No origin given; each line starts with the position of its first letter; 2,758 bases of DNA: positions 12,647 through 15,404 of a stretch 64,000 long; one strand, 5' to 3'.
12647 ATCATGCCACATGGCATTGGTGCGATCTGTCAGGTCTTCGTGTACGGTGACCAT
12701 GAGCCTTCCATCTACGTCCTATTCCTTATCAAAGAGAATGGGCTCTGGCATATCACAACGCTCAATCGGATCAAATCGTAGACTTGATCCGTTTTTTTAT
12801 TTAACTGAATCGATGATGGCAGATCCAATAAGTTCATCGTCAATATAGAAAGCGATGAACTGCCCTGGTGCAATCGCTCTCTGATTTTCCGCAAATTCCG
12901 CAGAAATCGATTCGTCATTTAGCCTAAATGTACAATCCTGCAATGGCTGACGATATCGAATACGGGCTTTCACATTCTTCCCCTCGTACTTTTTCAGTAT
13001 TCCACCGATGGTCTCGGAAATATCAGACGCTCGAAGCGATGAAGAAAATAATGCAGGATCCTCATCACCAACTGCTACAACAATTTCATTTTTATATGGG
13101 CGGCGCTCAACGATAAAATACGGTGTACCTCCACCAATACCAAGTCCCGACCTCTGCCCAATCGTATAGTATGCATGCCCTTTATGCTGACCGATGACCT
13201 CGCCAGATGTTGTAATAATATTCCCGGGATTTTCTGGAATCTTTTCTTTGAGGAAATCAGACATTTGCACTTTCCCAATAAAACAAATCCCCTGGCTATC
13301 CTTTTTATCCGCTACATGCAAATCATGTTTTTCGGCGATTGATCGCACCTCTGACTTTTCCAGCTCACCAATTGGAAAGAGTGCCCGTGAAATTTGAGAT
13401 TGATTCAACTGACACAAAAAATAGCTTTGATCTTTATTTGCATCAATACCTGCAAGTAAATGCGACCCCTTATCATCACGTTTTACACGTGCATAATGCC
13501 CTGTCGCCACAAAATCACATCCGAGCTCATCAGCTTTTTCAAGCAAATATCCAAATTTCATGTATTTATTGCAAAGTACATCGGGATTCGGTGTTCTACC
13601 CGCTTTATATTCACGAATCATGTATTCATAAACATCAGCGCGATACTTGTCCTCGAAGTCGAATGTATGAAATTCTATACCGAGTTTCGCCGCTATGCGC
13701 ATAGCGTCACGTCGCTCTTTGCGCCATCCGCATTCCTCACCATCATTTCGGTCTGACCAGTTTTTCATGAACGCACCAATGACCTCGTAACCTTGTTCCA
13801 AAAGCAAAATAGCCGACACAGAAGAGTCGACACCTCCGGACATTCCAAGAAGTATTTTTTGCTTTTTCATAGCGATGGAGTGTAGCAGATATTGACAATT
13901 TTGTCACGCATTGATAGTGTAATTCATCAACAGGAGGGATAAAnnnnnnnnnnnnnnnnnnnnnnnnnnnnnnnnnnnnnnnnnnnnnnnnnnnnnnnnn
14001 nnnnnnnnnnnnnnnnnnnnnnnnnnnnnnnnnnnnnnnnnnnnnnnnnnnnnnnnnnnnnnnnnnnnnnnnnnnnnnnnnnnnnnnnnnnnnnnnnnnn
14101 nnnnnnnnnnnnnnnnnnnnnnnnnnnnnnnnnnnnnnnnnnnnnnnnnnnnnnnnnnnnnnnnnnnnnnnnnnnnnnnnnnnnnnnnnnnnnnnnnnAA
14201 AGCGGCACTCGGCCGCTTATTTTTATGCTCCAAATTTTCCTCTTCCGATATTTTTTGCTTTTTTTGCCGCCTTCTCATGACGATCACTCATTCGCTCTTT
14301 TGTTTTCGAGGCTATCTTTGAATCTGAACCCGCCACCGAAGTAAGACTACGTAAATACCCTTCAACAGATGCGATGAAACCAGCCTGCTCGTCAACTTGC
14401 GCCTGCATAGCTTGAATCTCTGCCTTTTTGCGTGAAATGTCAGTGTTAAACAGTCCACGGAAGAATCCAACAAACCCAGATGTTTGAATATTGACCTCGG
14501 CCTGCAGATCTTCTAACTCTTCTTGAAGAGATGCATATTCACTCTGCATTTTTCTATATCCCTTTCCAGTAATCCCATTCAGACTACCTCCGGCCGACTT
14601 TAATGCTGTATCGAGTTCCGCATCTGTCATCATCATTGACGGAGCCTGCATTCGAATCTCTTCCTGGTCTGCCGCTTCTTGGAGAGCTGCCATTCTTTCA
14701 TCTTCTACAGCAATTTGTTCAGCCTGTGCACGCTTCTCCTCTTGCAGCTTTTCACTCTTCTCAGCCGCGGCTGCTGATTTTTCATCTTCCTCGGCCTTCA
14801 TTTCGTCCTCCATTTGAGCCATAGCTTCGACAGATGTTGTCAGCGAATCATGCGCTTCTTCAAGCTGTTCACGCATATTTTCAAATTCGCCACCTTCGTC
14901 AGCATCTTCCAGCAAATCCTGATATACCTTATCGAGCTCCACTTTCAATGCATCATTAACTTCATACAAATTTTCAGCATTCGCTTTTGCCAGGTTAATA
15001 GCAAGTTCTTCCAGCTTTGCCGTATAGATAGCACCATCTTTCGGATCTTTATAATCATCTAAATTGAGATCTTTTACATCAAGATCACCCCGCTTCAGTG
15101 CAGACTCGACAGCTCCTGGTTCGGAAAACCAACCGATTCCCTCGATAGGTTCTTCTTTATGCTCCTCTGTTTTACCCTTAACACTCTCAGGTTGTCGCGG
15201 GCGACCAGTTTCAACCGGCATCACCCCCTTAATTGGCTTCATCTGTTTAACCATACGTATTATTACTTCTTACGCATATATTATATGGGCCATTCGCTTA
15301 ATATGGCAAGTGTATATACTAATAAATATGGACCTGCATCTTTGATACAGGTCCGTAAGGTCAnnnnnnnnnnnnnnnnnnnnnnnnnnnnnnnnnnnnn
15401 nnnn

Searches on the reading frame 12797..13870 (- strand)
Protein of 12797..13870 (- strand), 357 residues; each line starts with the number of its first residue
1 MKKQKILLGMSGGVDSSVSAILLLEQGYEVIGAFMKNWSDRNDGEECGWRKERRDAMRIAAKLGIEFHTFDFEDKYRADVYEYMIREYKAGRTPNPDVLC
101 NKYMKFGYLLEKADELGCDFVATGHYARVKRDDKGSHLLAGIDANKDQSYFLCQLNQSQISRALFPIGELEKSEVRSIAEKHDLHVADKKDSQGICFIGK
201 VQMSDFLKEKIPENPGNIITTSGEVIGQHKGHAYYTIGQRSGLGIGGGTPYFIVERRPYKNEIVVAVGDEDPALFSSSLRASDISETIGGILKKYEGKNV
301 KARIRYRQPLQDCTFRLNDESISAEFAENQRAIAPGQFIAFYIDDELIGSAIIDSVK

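Call 16: list_cluster_members(proteins=[P0001, window:12797-13870:-, window:18144-18599:-, window:51164-51550:-])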
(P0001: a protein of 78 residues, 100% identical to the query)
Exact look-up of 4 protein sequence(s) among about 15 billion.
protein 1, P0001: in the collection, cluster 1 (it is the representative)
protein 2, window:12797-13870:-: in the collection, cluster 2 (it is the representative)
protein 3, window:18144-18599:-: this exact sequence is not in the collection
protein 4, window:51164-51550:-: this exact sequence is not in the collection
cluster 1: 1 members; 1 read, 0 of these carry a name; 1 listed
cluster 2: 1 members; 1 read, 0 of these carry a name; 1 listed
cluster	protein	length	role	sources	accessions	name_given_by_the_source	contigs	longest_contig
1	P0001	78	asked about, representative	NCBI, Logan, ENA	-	-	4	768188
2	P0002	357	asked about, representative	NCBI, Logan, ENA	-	-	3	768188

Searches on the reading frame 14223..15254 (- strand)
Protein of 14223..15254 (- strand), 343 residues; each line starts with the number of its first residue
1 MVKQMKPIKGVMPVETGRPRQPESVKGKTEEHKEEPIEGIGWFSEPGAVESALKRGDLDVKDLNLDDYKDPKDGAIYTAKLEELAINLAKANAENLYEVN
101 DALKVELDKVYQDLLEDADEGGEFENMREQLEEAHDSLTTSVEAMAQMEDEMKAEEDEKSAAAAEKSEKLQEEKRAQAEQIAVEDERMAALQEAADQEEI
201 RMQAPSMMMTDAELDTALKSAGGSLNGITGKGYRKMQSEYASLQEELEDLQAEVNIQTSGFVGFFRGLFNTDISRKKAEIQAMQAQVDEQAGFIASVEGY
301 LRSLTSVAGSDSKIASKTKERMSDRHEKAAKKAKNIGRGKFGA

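Call 35: search_protein_families(library=pfam, proteins=[window:14223-15254:-], max_evalue=0.1)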
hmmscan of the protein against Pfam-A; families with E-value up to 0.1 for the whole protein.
window:14223-15254:- (343 aa): 1 family
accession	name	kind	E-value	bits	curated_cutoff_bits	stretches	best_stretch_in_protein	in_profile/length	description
PF14362.11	DUF4407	-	0.043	13.5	31.3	1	146-289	114-227/297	Domain of unknown function (DUF4407)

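Call 83: search_protein_families(library=phrogs, proteins=[window:14223-15254:-], max_evalue=0.1)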
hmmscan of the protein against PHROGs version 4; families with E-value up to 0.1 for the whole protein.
window:14223-15254:- (343 aa): 1 family
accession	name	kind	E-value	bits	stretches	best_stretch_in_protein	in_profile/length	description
phrog_167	-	tail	0.041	12.5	1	130-337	57-262/1555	tail length tape measure protein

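Call 84: search_protein_families(library=padloc, proteins=[window:14223-15254:-], max_evalue=0.1)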
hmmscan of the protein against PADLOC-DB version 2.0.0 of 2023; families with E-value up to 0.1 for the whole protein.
window:14223-15254:- (343 aa): 1 family
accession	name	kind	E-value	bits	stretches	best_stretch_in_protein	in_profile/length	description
PDLC02744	PbeC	-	0.01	12.4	1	43-179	134-273/633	PbeC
